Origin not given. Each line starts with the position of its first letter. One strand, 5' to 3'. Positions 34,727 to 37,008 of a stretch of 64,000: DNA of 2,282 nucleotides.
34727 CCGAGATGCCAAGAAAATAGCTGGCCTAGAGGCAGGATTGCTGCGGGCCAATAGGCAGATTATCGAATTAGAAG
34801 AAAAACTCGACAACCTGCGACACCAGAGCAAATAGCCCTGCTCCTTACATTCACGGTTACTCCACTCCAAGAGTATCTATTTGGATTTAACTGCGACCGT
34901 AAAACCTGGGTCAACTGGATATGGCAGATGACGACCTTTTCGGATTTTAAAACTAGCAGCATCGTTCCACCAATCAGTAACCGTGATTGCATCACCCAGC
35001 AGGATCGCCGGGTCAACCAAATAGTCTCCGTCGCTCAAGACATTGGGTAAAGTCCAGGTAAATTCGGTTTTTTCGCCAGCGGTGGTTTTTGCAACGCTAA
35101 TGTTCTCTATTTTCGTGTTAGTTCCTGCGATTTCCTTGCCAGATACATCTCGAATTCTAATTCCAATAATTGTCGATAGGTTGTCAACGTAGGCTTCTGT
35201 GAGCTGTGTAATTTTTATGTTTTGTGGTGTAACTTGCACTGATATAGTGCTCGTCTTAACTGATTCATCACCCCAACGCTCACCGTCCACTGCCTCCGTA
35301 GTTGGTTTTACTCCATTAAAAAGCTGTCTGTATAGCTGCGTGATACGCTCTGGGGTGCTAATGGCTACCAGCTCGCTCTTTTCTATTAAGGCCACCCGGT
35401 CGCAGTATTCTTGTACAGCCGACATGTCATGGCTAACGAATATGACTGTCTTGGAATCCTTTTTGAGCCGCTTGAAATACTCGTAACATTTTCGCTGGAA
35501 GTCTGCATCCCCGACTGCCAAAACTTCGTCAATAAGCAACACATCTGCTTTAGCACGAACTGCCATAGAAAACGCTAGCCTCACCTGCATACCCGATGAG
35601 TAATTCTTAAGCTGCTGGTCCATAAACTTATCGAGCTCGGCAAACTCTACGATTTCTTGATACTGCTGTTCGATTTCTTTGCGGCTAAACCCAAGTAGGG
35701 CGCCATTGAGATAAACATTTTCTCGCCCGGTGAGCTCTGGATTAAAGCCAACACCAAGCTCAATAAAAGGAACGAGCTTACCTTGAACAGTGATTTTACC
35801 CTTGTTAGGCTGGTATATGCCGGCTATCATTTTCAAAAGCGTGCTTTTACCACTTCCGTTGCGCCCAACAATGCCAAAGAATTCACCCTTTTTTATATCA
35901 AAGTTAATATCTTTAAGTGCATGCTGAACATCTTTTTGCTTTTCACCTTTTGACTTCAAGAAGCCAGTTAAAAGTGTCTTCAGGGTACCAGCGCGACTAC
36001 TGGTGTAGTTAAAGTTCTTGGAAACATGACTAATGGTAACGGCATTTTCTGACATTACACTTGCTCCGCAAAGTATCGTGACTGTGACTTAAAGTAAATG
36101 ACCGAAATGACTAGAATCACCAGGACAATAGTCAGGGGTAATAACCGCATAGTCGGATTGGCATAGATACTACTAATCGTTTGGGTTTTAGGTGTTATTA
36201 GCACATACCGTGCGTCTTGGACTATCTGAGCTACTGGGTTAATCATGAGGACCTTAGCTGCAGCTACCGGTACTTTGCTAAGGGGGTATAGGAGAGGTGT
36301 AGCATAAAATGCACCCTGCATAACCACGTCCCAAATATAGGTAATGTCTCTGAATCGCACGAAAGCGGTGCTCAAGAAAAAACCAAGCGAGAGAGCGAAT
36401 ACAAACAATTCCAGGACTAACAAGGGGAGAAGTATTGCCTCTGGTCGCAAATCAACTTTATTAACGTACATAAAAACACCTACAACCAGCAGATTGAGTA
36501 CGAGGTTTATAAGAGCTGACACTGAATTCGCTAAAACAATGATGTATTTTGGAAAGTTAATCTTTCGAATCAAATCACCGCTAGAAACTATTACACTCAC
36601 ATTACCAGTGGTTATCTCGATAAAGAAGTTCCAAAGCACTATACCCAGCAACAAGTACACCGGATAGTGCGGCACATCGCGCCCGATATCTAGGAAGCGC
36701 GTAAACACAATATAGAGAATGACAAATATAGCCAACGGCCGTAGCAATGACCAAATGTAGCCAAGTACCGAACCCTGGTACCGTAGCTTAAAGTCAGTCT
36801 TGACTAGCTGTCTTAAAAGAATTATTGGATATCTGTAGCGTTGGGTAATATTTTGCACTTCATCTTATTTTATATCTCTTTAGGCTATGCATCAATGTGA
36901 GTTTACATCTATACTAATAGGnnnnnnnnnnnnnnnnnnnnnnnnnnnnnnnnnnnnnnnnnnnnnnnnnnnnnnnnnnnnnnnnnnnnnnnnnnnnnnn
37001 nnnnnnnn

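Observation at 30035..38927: ColD/E1-type 3-dehydratase plus Gmd and an Rmd-like reductase: possible GDP-3,6-dideoxyhexose pathway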

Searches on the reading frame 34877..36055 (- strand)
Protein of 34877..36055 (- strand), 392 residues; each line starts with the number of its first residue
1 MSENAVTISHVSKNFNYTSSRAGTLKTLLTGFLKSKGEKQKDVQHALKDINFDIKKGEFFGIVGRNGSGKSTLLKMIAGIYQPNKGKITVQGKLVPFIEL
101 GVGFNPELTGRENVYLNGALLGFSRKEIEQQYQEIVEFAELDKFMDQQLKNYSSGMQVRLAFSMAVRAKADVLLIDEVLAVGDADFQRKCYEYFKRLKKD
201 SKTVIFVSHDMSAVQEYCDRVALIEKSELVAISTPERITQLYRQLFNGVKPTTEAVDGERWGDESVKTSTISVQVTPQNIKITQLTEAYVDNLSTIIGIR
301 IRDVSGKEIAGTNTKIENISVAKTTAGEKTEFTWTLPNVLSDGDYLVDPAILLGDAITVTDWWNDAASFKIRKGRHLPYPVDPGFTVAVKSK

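Call 4: search_protein_families(library=ncbifam, proteins=[window:34877-36055:-], max_evalue=0.00001)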
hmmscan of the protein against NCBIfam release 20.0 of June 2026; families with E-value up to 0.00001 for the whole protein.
window:34877-36055:- (392 aa): 182 families (the best 25 are shown)
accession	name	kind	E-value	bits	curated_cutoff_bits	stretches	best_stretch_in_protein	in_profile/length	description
NF010065.0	PRK13545.1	equivalog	9.6e-56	189.6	538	1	6-224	5-216/549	teichoic acids export protein ATP-binding subunit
NF010066.0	PRK13546.1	equivalog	2.7e-53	181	320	1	5-253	4-245/264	teichoic acids export ABC transporter ATP-binding subunit TagH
NF050108.1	galactan_ABC_ATP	equivalog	1.1e-52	178.7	400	1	31-242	26-240/244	galactan export ABC transporter ATP-binding subunit Wzt/RfbE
TIGR01188.1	drrA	subfamily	5.3e-42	144.2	312.45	1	44-260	6-214/302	daunorubicin resistance ABC transporter, ATP-binding protein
TIGR04521.1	ECF_ATPase_2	equivalog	6.4e-35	120.6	330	2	114-243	106-237/279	energy-coupling factor transporter ATPase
TIGR04520.1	ECF_ATPase_1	equivalog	2.4e-32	112.5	315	2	42-93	13-64/269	energy-coupling factor transporter ATPase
NF040933.2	ABC_arch_GlcV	equivalog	9.2e-32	110.3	450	1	38-310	13-292/357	glucose ABC transporter ATP-binding protein GlcV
TIGR01186.1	proV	subfamily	1.9e-31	109.5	326.6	1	43-239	5-218/363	betaine/proline/choline family ABC transporter ATP-binding protein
NF010059.0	PRK13536.1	equivalog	3.6e-30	104.9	549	1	44-238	56-261/342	nodulation factor ABC transporter ATP-binding protein NodI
NF010060.0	PRK13537.1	equivalog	1.3e-29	103.1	521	1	38-238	22-233/314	nodulation factor ABC transporter ATP-binding protein NodI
TIGR01288.1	nodI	equivalog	1.5e-29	103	424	1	46-237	19-221/303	nodulation factor ABC transporter ATP-binding protein NodI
NF006987.0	PRK09452.1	equivalog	3.3e-29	101.7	482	1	38-309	24-304/378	spermidine/putrescine ABC transporter ATP-binding protein PotA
TIGR00968.1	3a0106s01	subfamily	8.1e-29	100.8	342.75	1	41-240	10-220/237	sulfate ABC transporter ATP-binding protein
NF033858.1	ABC2_perm_RbbA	equivalog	2.2e-28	98.7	1050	1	46-240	281-486/909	ribosome-associated ATPase/putative transporter RbbA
NF040840.2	tungstate_WtpC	equivalog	3.8e-28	98.8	440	1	44-238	13-218/347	tungstate ABC transporter ATP-binding protein WtpC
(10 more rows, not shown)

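Call 5: search_protein_families(library=pfam, proteins=[window:34877-36055:-], max_evalue=0.00001)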
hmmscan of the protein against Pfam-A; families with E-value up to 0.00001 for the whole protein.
window:34877-36055:- (392 aa): 3 families
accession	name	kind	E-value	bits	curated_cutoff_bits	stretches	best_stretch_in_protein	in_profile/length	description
PF00005.33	ABC_tran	-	7e-26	91.9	25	1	47-178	1-135/137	ABC transporter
PF14524.12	Wzt_C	-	7.2e-14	52.4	30.4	1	287-372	41-130/143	Wzt C-terminal domain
PF13304.12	AAA_21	-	4.3e-07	30.7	27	0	59-83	1-25/304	AAA domain, putative AbiEii toxin, Type IV TA system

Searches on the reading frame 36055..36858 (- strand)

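Call 4: search_protein_families(library=ncbifam, proteins=[window:36055-36858:-], max_evalue=0.00001)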
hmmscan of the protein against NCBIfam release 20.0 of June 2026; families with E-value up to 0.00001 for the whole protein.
window:36055-36858:- (267 aa): 2 families
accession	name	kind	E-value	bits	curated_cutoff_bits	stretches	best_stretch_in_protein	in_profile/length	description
NF050109.1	galactan_ABC_perm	equivalog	4.6e-12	46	380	1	14-229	23-242/272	galactan export ABC transporter permease subunit Wzm/RfbD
NF050053.1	CapPschTportKpsM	equivalog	5.1e-08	33.2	300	1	19-258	9-251/257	capsule polysaccharide transporter KpsM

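Call 5: search_protein_families(library=pfam, proteins=[window:36055-36858:-], max_evalue=0.00001)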
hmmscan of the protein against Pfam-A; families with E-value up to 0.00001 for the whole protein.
window:36055-36858:- (267 aa): 1 family
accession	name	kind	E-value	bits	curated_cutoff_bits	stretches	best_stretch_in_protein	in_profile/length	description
PF01061.29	ABC2_membrane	-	5.2e-16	59.3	26.9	1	15-219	3-209/211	ABC-2 type transporter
